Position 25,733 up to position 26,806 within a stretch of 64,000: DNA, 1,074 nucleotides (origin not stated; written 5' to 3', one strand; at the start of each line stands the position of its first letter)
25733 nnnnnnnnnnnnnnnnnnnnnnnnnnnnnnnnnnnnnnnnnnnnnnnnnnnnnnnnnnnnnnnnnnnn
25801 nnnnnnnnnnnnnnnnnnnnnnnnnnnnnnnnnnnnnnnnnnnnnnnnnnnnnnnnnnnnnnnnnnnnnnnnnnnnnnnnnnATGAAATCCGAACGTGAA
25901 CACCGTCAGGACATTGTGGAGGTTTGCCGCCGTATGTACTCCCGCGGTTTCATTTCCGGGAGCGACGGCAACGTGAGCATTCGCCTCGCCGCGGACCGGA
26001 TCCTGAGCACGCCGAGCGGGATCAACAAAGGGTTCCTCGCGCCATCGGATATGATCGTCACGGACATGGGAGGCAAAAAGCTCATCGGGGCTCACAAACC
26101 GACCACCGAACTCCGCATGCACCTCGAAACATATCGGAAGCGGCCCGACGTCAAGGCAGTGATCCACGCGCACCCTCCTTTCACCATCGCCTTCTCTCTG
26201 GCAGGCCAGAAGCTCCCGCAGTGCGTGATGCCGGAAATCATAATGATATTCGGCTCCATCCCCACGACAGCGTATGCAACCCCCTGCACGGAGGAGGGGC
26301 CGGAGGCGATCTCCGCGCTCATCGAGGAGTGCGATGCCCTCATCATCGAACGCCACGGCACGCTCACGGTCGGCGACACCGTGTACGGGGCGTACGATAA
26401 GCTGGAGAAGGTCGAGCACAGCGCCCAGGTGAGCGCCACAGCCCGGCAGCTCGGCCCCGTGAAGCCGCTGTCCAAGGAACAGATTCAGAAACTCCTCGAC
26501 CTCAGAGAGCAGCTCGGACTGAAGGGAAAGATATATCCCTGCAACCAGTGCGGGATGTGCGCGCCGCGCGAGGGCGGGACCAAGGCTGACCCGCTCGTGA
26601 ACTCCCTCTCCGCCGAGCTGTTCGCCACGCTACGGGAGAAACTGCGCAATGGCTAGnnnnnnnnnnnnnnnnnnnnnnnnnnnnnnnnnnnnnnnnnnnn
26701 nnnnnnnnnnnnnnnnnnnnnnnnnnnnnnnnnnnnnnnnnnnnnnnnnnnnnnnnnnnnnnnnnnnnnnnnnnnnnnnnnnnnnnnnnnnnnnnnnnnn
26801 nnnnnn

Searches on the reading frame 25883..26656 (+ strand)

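Call 46: search_protein_families(library=pfam, proteins=[window:25883-26656:+], max_evalue=0.0001)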
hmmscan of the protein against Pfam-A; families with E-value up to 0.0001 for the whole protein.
window:25883-26656:+ (257 aa): 1 family
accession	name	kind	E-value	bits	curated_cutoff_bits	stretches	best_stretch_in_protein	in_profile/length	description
PF00596.27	Aldolase_II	-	4.9e-47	160.6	22.2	1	9-183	1-181/183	Class II Aldolase and Adducin N-terminal domain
